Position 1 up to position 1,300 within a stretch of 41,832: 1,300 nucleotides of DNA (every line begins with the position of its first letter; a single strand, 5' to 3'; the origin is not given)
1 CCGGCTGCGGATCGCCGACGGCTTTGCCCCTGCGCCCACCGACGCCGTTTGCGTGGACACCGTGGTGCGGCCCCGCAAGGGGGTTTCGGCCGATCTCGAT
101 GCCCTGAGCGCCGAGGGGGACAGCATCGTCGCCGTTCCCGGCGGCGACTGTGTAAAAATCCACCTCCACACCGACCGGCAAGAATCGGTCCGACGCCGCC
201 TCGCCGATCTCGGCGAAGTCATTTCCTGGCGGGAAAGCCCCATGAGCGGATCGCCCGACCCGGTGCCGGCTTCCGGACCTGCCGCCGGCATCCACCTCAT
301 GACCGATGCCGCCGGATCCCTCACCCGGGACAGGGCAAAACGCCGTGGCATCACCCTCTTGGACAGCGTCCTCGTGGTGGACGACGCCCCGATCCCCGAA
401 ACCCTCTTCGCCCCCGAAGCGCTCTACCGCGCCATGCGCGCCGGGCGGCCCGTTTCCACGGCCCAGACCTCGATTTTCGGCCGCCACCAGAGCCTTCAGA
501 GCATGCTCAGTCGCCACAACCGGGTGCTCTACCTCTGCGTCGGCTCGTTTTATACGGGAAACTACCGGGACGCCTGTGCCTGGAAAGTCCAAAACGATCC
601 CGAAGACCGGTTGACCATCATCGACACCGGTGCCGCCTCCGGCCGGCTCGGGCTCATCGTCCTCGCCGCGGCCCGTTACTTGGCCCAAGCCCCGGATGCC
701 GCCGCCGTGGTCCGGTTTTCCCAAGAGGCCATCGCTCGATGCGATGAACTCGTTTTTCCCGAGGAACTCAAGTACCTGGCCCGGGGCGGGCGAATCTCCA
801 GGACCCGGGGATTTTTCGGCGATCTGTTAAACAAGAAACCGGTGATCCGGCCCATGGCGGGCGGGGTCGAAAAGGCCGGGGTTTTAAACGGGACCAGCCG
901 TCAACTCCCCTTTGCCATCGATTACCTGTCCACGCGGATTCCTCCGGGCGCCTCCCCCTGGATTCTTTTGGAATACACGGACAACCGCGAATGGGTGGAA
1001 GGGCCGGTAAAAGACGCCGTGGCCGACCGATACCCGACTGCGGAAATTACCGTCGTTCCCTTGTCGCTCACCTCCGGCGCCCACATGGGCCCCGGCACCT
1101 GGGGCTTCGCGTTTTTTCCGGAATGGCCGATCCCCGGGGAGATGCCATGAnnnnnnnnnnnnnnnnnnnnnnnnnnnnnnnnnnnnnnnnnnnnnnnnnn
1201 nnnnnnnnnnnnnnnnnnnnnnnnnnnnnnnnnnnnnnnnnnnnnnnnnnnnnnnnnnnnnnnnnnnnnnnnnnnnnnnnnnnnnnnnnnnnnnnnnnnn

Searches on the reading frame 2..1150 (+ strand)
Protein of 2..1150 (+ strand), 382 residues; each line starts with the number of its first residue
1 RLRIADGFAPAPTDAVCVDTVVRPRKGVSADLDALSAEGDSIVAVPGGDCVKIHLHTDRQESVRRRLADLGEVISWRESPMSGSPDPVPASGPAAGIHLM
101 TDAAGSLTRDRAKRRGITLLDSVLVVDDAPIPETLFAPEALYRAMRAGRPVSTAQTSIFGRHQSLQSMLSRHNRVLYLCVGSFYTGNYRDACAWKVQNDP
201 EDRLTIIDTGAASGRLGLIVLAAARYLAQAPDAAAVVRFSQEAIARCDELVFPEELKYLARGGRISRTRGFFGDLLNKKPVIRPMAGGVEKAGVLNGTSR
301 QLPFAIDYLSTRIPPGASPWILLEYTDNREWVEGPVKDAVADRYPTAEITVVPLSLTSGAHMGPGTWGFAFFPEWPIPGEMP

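Call 47: search_protein_families(library=pfam, proteins=[window:2-1150:+], max_evalue=0.01)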
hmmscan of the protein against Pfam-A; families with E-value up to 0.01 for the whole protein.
window:2-1150:+ (382 aa): 2 families
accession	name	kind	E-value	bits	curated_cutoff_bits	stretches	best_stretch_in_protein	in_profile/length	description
PF02645.21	DegV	-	5e-36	124.9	27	1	97-373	2-279/280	Uncharacterised protein, DegV family COG1307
PF21645.3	FakA-like_M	-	2e-06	27.9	24.9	1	32-76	24-68/80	Fatty acid kinase subunit A-like, middle domain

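Call 91: find_homologous_proteins(query=window:2-1150:+, max_evalue=1e-30)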
Query window:2-1150:+ (382 aa): 2649 proteins with E <= 1e-30 among 8000 candidates; the best 120 are listed.
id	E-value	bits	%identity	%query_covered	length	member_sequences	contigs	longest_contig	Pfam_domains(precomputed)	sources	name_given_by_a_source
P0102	2.3e-190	651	78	98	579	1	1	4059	PF02734.23,PF02645.22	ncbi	-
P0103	5.4e-130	452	55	98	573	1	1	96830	PF21645.4,PF02734.23,PF02645.22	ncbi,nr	ncbi:MAG: DegV family protein [Desulfobacterales bacterium]|nr:DegV family protein [Desulfobacterale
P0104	7.8e-124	432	55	98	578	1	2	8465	PF21645.4,PF02734.23,PF02645.22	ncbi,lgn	-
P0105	1.1e-120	421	53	98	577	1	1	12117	PF02734.23,PF02645.22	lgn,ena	-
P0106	6.2e-120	419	54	99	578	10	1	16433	PF21645.4,PF02734.23,PF02645.22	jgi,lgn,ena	-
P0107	1.5e-119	418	53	99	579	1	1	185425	PF02734.23,PF02645.22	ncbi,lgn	ncbi:MAG: DegV family protein [Pseudomonadota bacterium]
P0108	5.1e-119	416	52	99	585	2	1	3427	PF21645.4,PF02734.23,PF02645.22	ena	-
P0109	5.7e-119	416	53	98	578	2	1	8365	PF21645.4,PF02734.23,PF02645.22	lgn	-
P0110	7.5e-118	412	52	98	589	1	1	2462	PF21645.4,PF02734.23,PF02645.22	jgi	jgi:DegV family protein with EDD domain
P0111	1.4e-117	411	51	98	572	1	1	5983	PF21645.4,PF02734.23,PF02645.22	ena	-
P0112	1.5e-117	411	51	98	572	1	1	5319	PF21645.4,PF02734.23,PF02645.22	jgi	jgi:uncharacterized protein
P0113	1.6e-117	411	51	98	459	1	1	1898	PF21645.4,PF02734.23,PF02645.22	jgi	jgi:DegV family protein with EDD domain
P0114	3.8e-117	410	51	98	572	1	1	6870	PF21645.4,PF02734.23,PF02645.22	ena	-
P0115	3.9e-117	410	52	98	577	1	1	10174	PF02734.23,PF02645.22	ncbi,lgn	-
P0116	6.2e-117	409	52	98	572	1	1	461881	PF21645.4,PF02734.23,PF02645.22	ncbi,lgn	ncbi:MAG: DegV family protein [Thermodesulfobacteriota bacterium]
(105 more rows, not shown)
